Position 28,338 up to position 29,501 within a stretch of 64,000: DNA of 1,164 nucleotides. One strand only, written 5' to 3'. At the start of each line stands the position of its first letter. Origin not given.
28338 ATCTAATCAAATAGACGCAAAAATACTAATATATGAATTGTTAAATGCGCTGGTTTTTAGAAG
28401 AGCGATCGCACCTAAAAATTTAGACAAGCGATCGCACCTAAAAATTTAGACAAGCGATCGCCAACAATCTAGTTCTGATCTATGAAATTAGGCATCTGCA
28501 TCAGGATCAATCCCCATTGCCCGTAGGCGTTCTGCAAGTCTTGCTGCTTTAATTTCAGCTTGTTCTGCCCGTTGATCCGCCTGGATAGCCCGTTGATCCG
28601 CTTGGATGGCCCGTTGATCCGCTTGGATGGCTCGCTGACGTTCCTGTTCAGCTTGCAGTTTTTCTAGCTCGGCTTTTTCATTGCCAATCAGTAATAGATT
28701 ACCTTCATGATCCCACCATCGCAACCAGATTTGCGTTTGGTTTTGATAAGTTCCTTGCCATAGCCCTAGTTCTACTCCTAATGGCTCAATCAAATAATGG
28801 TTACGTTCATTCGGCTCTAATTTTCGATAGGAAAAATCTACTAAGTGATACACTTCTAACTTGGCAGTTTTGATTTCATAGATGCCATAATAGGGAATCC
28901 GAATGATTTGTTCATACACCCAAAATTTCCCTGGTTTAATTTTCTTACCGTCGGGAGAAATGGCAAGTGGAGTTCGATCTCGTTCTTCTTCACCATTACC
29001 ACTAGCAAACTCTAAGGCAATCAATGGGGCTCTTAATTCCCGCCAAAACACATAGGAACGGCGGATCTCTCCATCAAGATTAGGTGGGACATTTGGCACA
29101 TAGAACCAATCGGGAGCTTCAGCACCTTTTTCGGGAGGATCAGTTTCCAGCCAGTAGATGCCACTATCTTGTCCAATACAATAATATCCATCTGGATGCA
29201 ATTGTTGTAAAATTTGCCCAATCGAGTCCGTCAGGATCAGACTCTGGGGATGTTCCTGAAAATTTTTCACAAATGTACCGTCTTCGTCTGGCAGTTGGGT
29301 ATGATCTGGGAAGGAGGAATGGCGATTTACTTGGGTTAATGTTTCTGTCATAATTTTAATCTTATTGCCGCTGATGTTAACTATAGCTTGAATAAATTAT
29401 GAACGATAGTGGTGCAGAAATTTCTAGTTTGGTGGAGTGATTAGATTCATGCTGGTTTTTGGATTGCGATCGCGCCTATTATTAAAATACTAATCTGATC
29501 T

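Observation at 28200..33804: Duplicated module: Uma2-family endonuclease + RelE/ParE-type killer/antidote pair, arranged head-to-tail twice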

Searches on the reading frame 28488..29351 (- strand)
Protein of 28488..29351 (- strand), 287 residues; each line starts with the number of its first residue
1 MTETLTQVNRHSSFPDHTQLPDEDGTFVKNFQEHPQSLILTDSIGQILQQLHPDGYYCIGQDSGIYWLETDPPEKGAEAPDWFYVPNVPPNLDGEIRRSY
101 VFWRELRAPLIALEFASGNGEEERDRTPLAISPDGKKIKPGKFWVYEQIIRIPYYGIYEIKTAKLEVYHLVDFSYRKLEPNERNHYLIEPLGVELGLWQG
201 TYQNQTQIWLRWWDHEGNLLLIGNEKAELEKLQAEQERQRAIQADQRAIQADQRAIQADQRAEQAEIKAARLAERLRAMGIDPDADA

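Call 4: search_protein_families(library=pfam, proteins=[window:28488-29351:-], max_evalue=0.01)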
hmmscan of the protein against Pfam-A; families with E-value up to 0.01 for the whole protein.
window:28488-29351:- (287 aa): 1 family
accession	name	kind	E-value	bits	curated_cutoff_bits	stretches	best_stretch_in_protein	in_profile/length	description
PF05685.18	Uma2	-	7.2e-17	61.8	27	1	36-198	35-168/172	Putative restriction endonuclease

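Call 5: search_protein_families(library=ncbifam, proteins=[window:28488-29351:-], max_evalue=0.01)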
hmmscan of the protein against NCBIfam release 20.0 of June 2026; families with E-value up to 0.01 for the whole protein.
window:28488-29351:- (287 aa): 0 families

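Call 6: search_protein_families(library=padloc, proteins=[window:28488-29351:-], max_evalue=0.01)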
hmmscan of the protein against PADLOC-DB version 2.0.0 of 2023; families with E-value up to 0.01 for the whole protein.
window:28488-29351:- (287 aa): 0 families

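Call 12: find_homologous_proteins(query=window:28488-29351:-, max_evalue=1e-10)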
Query window:28488-29351:- (287 aa): 5705 proteins with E <= 1e-10 among 7993 candidates; the best 120 are listed.
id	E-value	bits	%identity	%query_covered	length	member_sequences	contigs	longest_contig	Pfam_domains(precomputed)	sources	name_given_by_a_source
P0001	2.7e-194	662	100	100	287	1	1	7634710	PF05685.19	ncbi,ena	-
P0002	3.0e-183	626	96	100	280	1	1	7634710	PF05685.19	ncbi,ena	-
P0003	2.9e-153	527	78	100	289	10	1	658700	PF05685.19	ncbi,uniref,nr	ncbi:Uma2 family endonuclease [Laspinema palackyanum]|uniref:Uma2 family endonuclease n=1 Tax=Laspin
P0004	1.8e-152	525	78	100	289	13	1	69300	PF05685.19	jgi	-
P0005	1.7e-144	498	77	99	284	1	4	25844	PF05685.19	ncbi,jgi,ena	jgi:Uma2 family endonuclease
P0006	1.2e-143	496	77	99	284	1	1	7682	PF05685.19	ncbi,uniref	ncbi:Uma2 family endonuclease [Coleofasciculus sp.]|uniref:Uma2 family endonuclease n=1 Tax=Coleofas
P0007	5.0e-143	494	77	100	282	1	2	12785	PF05685.19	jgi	jgi:Uma2 family endonuclease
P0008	2.9e-142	491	76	99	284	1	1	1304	PF05685.19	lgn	-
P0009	1.0e-141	489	76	99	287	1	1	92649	PF05685.19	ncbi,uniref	ncbi:Uma2 family endonuclease [Coleofasciculus sp. F4-SAH-05]|uniref:Uma2 family endonuclease n=1 Ta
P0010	5.7e-141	487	68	100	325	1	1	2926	PF05685.19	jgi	jgi:Uma2 family endonuclease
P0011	1.0e-140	486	73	100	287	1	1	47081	PF05685.19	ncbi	-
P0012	1.1e-140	486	76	100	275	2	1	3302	PF05685.19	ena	-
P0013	2.6e-140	485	75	99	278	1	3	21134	PF05685.19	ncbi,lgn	-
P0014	2.6e-139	481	76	100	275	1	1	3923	PF05685.19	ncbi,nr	ncbi:MAG: Uma2 family endonuclease [Microcoleus sp. SIO2G3]|nr:Uma2 family endonuclease [Microcoleus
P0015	1.0e-138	479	73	99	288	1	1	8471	PF05685.19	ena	-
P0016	1.5e-138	479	75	99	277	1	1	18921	PF05685.19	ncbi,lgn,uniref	ncbi:Uma2 family endonuclease [Coleofasciculus sp. G2-EDA-02]|uniref:Uma2 family endonuclease n=1 Ta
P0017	1.7e-138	479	75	99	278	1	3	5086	PF05685.19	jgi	jgi:Uma2 family endonuclease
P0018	2.1e-138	478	75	98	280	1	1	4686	PF05685.19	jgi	jgi:Uma2 family endonuclease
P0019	2.1e-138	478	75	98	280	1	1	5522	PF05685.19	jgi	jgi:Uma2 family endonuclease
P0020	2.4e-138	478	75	99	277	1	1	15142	PF05685.19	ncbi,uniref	ncbi:MAG: Uma2 family endonuclease [Coleofasciculus sp. G3-WIS-01]|uniref:Uma2 family endonuclease n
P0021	3.5e-138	478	75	99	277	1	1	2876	PF05685.19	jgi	-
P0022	1.4e-137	476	75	99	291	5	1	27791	PF05685.19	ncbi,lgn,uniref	ncbi:MAG: Uma2 family endonuclease [Coleofasciculus chthonoplastes F3-SA18-01]|uniref:Uma2 family en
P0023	1.8e-137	475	74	98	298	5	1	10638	PF05685.19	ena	-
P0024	1.8e-137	475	72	99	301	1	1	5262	PF05685.19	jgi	-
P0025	2.1e-137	475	73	100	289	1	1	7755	PF05685.19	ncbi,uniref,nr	ncbi:Uma2 family endonuclease [Moorena sp. SIO3H5]|uniref:Uma2 family endonuclease n=1 Tax=Moorena s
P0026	2.3e-137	475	74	100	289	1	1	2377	PF05685.19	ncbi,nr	ncbi:MAG: Uma2 family endonuclease [Moorea sp. SIO2I5]|nr:Uma2 family endonuclease [Moorena sp. SIO2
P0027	2.7e-137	475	75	100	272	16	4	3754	PF05685.19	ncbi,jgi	jgi:Uma2 family endonuclease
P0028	2.8e-137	475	74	100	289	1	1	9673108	PF05685.19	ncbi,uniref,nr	ncbi:hypothetical protein BJP34_30545 [Moorena producens PAL-8-15-08-1]|uniref:Putative restriction 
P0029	3.3e-137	475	75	100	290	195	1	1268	PF05685.19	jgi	jgi:Uma2 family endonuclease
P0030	3.8e-137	474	75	100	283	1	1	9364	PF05685.19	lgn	-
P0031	6.0e-137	474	74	98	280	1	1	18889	PF05685.19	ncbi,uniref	ncbi:MAG: Uma2 family endonuclease [Coleofasciculus sp. C1-SOL-03]|uniref:Uma2 family endonuclease n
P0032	7.5e-137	473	74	99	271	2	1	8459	PF05685.19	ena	-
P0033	1.0e-136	473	73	100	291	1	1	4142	PF05685.19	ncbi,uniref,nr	ncbi:Uma2 family endonuclease [Moorena sp. SIO3B2]|uniref:Uma2 family endonuclease n=1 Tax=Moorena s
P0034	1.0e-136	473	75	100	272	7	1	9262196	PF05685.19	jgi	jgi:Uma2 family endonuclease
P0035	1.1e-136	473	73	100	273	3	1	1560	PF05685.19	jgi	jgi:Uma2 family endonuclease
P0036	1.5e-136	472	72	100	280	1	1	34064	PF05685.19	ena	-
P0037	1.5e-136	472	74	99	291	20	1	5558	PF05685.19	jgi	jgi:Uma2 family endonuclease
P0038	1.6e-136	472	72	100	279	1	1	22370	PF05685.19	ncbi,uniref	ncbi:Uma2 family endonuclease [Microcoleus sp. herbarium12]|uniref:Uma2 family endonuclease n=1 Tax=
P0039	1.8e-136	472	73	99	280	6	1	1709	PF05685.19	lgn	-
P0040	3.7e-136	471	73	100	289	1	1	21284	PF05685.19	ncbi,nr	ncbi:MAG: Uma2 family endonuclease [Moorea sp. SIO4A3]|nr:Uma2 family endonuclease [Moorena sp. SIO4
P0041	4.3e-136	471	75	98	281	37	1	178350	PF05685.19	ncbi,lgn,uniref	ncbi:MAG: Uma2 family endonuclease [Coleofasciculus sp. B1-GNL1-01]|uniref:Uma2 family endonuclease 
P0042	9.7e-136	470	73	100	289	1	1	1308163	PF05685.19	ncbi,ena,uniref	ncbi:Uma2 family endonuclease [Moorena producens]|uniref:Uma2 family endonuclease n=1 Tax=Moorena pr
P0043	1.0e-135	470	72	100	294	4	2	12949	PF05685.19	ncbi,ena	-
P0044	1.1e-135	470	71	99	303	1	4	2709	PF05685.19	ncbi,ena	-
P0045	1.4e-135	469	72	100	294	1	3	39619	PF05685.19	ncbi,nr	ncbi:MAG TPA: hypothetical protein DEG47_10115 [Cyanobacteria bacterium UBA11148]|nr:hypothetical pr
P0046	1.4e-135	469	71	100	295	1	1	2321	PF05685.19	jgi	jgi:Uma2 family endonuclease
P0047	2.6e-135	468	74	100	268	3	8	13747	PF05685.19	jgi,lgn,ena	-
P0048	3.0e-135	468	75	99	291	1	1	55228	PF05685.19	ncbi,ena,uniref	ncbi:Uma2 family endonuclease [Coleofasciculus sp.]|uniref:Uma2 family endonuclease n=1 Tax=Coleofas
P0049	5.3e-135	467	72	100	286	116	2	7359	PF05685.19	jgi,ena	-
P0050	9.2e-135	466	75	100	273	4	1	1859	PF05685.19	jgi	-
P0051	2.0e-134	465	73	100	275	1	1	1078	PF05685.19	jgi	jgi:Uma2 family endonuclease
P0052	2.6e-134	465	74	99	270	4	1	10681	PF05685.19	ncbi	ncbi:MAG: Uma2 family endonuclease [Coleofasciculus sp.]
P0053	2.6e-134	465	71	100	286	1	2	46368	PF05685.19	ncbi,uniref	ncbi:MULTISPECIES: Uma2 family endonuclease [unclassified Microcoleus]|uniref:Uma2 family endonuclea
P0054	5.2e-134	464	72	100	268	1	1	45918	PF05685.19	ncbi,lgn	-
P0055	6.4e-134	464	73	100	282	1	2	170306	PF05685.19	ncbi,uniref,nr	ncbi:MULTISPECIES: Uma2 family endonuclease [unclassified Moorena]|uniref:Uma2 family endonuclease n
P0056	7.8e-134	463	72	99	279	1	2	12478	PF05685.19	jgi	jgi:Uma2 family endonuclease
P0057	9.6e-134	463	73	100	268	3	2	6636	PF05685.19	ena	-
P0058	1.6e-133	462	71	100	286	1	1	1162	PF05685.19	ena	-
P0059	1.9e-133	462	71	100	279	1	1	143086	PF05685.19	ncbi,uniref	ncbi:Uma2 family endonuclease [Microcoleus sp. D2_18a_B4]|uniref:Uma2 family endonuclease n=1 Tax=Mi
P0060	2.5e-133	462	71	100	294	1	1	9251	PF05685.19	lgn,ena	-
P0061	2.7e-133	462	72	100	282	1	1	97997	PF05685.19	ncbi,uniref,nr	ncbi:MAG: Uma2 family endonuclease [Moorea sp. SIO1F2]|uniref:Uma2 family endonuclease n=1 Tax=Moore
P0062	3.2e-133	461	72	100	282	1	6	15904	PF05685.19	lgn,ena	-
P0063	4.7e-133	461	74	100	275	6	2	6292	PF05685.19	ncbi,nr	ncbi:MAG TPA: hypothetical protein DD379_05590 [Cyanobacteria bacterium UBA11162]|nr:hypothetical pr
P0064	5.3e-133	461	71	100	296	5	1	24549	PF05685.19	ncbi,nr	ncbi:MAG: Uma2 family endonuclease [Symploca sp. SIO2E6]|nr:Uma2 family endonuclease [Symploca sp. S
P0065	6.1e-133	461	71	99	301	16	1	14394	PF05685.19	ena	-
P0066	8.8e-133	460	72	100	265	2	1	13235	PF05685.19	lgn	-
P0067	9.0e-133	460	70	100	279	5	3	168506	PF05685.19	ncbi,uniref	ncbi:Uma2 family endonuclease [Microcoleus sp. B5-D4]|uniref:Uma2 family endonuclease n=1 Tax=unclas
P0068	9.8e-133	460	70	100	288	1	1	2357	PF05685.19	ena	-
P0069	9.9e-133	460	70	99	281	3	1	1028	PF05685.19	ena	-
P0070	1.3e-132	459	71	100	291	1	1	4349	PF05685.19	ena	-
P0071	1.6e-132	459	75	100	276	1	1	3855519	PF05685.19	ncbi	ncbi:Uma2 family endonuclease [Phormidium nigroviride]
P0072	1.7e-132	459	71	100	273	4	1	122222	PF05685.19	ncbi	-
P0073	2.4e-132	459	71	100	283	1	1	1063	PF05685.19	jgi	jgi:Uma2 family endonuclease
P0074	3.6e-132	458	70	99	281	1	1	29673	PF05685.19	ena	-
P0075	4.8e-132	458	69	99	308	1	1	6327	PF05685.19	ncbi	-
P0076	5.5e-132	457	71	100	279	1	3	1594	PF05685.19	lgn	-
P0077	9.2e-132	457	70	100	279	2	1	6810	PF05685.19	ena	-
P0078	1.1e-131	456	70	100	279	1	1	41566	PF05685.19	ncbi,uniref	ncbi:Uma2 family endonuclease [Microcoleus sp. B9-D4]|uniref:Uma2 family endonuclease n=1 Tax=Microc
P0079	1.1e-131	456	70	100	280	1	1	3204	PF05685.19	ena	-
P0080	2.2e-131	455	70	100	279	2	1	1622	PF05685.19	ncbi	-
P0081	3.1e-131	455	74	100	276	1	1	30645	PF05685.19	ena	-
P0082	4.2e-131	454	70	100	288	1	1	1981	PF05685.19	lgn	-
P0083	5.2e-131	454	69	100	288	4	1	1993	PF05685.19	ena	-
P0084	6.1e-131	454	74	100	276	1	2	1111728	PF05685.19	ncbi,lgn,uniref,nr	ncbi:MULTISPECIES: Uma2 family endonuclease [Kamptonema]|uniref:Uma2 family endonuclease n=1 Tax=Kam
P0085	7.0e-131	454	71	100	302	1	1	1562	PF05685.19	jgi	jgi:Uma2 family endonuclease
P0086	7.6e-131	454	70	100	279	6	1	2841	PF05685.19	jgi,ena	-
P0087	1.1e-130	453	69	100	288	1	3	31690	PF05685.19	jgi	jgi:Uma2 family endonuclease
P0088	1.1e-130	453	73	99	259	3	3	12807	PF05685.19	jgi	jgi:Uma2 family endonuclease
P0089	1.1e-130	453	73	100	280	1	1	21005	PF05685.19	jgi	-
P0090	1.2e-130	453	69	100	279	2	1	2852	PF05685.19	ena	-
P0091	1.5e-130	453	73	96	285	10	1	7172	PF05685.19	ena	-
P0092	1.7e-130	453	70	100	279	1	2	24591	PF05685.19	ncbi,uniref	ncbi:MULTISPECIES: Uma2 family endonuclease [unclassified Microcoleus]|uniref:Uma2 family endonuclea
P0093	2.9e-130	452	72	95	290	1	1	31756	PF05685.19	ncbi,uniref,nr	ncbi:MAG: Uma2 family endonuclease [Gomphosphaeria aponina SAG 52.96 = DSM 107014]|uniref:Uma2 famil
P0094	3.2e-130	452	72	100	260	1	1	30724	PF05685.19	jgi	jgi:Uma2 family endonuclease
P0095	3.6e-130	451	69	100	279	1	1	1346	PF05685.19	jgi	jgi:Uma2 family endonuclease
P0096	3.8e-130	451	69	100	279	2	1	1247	PF05685.19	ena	-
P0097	3.9e-130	451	71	100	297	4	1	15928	PF05685.19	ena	-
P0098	4.2e-130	451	71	100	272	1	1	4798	PF05685.19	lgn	-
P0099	4.2e-130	451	69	100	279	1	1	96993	PF05685.19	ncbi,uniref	ncbi:Uma2 family endonuclease [Microcoleus sp. BROC3]|uniref:Uma2 family endonuclease n=1 Tax=Microc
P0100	5.7e-130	451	75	92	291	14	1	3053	PF05685.19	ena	-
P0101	7.2e-130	450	75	92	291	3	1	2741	PF05685.19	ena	-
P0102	7.5e-130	450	70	100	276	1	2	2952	PF05685.19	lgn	-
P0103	1.1e-129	450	69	100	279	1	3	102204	PF05685.19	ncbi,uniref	ncbi:Uma2 family endonuclease [Microcoleus sp. w2-18bC1]|uniref:Uma2 family endonuclease n=1 Tax=unc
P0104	1.1e-129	450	69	100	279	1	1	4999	PF05685.19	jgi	-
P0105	1.2e-129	450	69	100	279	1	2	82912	PF05685.19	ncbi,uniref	ncbi:Uma2 family endonuclease [Microcoleus sp. w1-18aA5]|uniref:Uma2 family endonuclease n=1 Tax=unc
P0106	1.6e-129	449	69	100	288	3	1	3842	PF05685.19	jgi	-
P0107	2.2e-129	449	73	100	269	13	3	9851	PF05685.19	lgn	-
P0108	2.7e-129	449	70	98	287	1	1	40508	PF05685.19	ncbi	ncbi:MAG: Uma2 family endonuclease [Microcoleaceae cyanobacterium]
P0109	3.5e-129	448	69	100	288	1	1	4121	PF05685.19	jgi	-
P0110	3.9e-129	448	70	100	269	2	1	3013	PF05685.19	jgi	jgi:Uma2 family endonuclease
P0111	5.4e-129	448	70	98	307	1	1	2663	PF05685.19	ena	-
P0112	7.4e-129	447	70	100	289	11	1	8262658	PF05685.19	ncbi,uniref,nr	ncbi:Uma2 family endonuclease [Moorena bouillonii]|uniref:Putative restriction endonuclease domain-c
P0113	9.0e-129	447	70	100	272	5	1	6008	PF05685.19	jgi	jgi:Uma2 family endonuclease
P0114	1.1e-128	447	70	99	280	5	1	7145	PF05685.19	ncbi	-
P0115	1.2e-128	446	68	100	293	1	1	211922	PF05685.19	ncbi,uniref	ncbi:Uma2 family endonuclease [Microcoleus sp. AR_TQ3_B6]|uniref:Uma2 family endonuclease n=1 Tax=Mi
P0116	1.8e-128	446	71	100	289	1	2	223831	PF05685.19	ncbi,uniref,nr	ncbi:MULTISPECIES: Uma2 family endonuclease [unclassified Moorena]|uniref:Uma2 family endonuclease n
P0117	2.7e-128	445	73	99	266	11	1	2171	PF05685.19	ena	-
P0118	2.7e-128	445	71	95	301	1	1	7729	PF05685.19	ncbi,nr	ncbi:MAG: Uma2 family endonuclease [Moorea sp. SIO3C2]|nr:Uma2 family endonuclease [Moorena sp. SIO3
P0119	3.1e-128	445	70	98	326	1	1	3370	PF05685.19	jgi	-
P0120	3.5e-128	445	68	98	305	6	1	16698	PF05685.19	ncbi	-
